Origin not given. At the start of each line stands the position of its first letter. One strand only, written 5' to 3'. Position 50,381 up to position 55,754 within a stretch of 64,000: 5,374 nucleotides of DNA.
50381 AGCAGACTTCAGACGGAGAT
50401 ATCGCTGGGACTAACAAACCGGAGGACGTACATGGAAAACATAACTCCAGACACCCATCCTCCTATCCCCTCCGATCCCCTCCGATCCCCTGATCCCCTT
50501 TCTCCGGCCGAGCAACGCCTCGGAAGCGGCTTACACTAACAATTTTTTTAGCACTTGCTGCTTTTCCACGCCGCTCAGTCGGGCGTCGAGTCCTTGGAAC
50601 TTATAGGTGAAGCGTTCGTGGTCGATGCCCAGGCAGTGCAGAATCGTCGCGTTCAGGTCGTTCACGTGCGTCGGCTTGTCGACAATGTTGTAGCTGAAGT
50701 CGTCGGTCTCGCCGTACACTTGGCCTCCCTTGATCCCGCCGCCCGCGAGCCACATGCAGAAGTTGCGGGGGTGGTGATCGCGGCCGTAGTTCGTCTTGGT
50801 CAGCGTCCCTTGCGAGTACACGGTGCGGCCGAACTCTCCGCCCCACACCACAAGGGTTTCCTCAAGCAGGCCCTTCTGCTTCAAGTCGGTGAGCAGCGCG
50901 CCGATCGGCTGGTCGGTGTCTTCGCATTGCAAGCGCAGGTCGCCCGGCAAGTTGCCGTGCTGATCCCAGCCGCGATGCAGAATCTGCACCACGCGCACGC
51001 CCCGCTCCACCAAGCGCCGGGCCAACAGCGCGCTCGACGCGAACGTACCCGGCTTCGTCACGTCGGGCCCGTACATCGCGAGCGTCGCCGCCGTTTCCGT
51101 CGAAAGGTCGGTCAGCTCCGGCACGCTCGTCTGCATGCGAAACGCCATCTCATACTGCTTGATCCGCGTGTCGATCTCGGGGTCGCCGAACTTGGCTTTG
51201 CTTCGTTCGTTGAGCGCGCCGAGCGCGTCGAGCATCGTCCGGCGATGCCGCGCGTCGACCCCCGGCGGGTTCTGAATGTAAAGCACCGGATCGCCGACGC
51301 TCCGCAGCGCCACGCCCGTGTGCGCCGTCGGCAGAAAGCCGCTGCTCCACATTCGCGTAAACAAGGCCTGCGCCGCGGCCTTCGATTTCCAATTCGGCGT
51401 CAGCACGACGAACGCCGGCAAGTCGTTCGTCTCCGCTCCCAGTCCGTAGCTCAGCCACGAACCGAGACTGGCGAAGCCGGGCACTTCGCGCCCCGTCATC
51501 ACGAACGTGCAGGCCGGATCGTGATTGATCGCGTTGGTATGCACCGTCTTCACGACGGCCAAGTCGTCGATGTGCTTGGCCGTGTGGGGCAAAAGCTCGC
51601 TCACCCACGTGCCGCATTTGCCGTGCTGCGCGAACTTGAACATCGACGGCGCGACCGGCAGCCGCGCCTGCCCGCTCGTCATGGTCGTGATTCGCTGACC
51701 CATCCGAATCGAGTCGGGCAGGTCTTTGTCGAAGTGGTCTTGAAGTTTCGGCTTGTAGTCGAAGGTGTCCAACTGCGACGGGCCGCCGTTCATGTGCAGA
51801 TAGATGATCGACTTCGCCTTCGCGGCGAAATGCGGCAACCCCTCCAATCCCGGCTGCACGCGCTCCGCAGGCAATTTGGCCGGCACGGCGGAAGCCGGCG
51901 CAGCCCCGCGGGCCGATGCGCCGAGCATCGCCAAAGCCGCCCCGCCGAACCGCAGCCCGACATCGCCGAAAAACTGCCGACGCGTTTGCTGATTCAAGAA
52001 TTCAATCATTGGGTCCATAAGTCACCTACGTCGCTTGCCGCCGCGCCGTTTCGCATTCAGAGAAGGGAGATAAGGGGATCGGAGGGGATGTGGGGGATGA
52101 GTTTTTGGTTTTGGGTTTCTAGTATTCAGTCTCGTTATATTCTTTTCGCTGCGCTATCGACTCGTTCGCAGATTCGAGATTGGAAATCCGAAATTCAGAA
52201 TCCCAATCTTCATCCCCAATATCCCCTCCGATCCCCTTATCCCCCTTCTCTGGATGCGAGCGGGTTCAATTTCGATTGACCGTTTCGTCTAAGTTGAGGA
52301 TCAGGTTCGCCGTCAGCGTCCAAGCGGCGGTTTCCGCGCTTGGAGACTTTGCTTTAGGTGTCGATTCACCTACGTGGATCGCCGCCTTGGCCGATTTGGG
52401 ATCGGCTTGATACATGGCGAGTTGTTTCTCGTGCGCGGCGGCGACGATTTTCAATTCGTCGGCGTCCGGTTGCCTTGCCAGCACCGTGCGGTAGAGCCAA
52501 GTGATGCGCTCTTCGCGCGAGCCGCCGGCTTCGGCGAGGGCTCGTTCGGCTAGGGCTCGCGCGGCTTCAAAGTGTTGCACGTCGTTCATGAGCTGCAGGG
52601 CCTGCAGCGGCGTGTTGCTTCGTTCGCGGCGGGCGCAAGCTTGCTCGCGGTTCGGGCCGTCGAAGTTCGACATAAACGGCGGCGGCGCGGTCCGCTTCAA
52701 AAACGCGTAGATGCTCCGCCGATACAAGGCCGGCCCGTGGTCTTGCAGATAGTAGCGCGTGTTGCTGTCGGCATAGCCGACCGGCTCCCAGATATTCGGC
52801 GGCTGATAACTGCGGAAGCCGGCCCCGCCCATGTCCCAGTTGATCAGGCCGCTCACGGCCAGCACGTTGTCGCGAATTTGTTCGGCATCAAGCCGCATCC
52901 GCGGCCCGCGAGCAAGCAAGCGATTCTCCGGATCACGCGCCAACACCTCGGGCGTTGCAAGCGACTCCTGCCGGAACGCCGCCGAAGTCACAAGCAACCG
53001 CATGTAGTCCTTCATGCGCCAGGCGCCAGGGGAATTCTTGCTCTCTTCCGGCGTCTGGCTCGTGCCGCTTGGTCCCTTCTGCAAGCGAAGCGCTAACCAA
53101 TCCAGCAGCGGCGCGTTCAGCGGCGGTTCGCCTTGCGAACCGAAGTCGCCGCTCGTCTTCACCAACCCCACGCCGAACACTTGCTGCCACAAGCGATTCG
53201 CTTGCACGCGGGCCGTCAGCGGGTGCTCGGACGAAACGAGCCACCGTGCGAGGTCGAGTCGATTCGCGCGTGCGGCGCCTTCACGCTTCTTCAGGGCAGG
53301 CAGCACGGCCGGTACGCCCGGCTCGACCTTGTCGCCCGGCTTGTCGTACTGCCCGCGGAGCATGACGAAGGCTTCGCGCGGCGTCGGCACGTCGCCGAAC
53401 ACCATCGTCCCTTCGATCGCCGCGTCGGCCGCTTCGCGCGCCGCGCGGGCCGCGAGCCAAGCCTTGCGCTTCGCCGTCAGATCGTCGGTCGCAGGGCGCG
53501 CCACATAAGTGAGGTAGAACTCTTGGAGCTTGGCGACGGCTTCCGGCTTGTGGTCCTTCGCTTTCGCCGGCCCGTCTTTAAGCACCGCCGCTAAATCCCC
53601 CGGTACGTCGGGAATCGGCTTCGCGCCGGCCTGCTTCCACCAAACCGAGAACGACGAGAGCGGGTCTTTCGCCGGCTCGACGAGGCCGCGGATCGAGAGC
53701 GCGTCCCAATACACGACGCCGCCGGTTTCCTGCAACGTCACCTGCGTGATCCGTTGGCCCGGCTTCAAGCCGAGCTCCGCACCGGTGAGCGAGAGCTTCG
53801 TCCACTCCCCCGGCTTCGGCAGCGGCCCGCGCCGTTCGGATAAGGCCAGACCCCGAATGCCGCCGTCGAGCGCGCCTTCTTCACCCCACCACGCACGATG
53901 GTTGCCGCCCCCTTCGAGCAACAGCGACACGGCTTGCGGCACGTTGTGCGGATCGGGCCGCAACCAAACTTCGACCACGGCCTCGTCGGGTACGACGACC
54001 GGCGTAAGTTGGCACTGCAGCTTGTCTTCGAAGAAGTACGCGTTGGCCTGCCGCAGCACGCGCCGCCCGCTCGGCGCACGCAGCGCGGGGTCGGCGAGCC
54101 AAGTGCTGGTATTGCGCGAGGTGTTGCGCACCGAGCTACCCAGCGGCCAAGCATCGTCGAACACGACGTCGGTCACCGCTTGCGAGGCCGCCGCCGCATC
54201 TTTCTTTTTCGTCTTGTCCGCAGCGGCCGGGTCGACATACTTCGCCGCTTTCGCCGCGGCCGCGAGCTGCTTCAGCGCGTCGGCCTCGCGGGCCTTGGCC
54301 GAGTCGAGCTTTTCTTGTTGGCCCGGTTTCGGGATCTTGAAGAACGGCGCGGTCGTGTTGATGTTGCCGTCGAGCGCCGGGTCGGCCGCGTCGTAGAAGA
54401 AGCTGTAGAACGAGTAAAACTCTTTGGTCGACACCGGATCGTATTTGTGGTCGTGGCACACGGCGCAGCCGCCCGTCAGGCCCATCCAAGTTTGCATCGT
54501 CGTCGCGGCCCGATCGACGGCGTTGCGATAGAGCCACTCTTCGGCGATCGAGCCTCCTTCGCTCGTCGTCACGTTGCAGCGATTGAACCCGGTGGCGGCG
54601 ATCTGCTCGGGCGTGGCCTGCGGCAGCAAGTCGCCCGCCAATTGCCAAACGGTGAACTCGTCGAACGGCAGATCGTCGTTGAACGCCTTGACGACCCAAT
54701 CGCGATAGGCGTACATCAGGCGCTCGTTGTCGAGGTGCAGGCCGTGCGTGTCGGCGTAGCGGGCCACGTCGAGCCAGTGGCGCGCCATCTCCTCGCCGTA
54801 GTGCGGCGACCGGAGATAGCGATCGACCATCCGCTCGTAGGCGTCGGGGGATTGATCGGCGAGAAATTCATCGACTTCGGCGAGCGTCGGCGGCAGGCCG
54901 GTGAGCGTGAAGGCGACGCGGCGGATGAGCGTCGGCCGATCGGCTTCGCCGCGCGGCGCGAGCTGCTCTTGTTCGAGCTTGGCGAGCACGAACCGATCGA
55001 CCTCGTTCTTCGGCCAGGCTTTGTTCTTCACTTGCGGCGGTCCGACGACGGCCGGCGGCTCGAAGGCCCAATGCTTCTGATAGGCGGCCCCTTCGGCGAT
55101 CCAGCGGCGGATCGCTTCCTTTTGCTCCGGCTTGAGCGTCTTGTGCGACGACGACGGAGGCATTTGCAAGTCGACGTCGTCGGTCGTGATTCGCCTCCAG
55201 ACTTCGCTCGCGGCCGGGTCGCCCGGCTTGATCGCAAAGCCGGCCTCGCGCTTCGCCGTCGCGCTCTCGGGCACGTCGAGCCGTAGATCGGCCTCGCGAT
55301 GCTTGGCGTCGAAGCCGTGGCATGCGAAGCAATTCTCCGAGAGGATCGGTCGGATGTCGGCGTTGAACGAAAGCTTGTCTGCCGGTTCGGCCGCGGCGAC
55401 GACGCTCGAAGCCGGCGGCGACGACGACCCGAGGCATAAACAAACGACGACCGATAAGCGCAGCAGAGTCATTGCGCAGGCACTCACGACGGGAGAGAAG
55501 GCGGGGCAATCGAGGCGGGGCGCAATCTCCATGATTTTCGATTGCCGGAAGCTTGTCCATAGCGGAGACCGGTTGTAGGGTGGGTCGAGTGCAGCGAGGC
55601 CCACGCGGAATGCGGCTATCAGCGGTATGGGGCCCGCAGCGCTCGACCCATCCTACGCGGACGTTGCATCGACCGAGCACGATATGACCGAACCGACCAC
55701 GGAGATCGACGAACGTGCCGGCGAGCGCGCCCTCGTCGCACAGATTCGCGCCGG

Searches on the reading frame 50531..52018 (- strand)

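Call 30: search_protein_families(library=pfam, proteins=[window:50531-52018:-], max_evalue=0.0001)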
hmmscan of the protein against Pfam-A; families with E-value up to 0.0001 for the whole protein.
window:50531-52018:- (495 aa): 1 family
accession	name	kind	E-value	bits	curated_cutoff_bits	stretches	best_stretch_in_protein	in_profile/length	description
PF07394.17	DUF1501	-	1.1e-149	499.3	27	1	68-492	1-388/390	Protein of unknown function (DUF1501)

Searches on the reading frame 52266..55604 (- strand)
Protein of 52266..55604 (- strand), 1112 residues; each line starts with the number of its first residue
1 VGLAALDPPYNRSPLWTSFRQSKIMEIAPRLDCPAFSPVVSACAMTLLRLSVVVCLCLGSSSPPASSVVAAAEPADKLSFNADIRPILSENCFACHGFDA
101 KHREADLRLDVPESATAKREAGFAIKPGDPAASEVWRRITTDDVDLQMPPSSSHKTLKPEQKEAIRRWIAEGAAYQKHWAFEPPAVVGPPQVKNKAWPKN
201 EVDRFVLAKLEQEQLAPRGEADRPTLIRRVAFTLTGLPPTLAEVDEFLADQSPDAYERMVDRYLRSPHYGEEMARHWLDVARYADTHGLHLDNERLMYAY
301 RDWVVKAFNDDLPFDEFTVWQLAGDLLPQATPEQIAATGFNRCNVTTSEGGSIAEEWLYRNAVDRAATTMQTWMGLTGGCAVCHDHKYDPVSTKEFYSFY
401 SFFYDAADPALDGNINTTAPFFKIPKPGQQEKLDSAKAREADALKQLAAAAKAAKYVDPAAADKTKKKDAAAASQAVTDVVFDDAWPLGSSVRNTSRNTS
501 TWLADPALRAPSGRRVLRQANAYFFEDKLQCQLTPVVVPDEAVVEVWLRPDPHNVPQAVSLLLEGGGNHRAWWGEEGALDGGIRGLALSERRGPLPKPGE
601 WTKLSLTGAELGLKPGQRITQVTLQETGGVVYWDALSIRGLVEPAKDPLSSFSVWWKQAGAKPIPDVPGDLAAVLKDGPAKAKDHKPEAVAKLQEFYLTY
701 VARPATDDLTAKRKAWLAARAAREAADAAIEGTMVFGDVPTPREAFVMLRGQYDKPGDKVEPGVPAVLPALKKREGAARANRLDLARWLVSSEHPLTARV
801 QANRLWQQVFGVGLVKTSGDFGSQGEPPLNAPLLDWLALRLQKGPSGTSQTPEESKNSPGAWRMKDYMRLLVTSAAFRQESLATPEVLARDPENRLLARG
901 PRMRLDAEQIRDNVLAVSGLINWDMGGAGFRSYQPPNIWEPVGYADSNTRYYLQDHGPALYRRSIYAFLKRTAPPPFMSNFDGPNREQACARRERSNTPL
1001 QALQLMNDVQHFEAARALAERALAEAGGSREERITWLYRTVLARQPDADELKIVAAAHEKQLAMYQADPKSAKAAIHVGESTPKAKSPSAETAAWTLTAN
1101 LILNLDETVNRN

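Call 30: search_protein_families(library=pfam, proteins=[window:52266-55604:-], max_evalue=0.0001)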
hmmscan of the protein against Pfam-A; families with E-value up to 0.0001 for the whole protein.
window:52266-55604:- (1112 aa): 3 families
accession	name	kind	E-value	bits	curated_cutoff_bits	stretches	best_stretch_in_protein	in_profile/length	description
PF07587.16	PSD1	-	3.8e-87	292.2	28.5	1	781-1055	1-241/244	Protein of unknown function (DUF1553)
PF07583.16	PSCyt2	-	3.2e-82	275.9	29.8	1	201-405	1-206/209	Protein of unknown function (DUF1549)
PF07635.16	PSCyt1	-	4.7e-18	66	22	1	92-151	1-58/59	Planctomycete cytochrome C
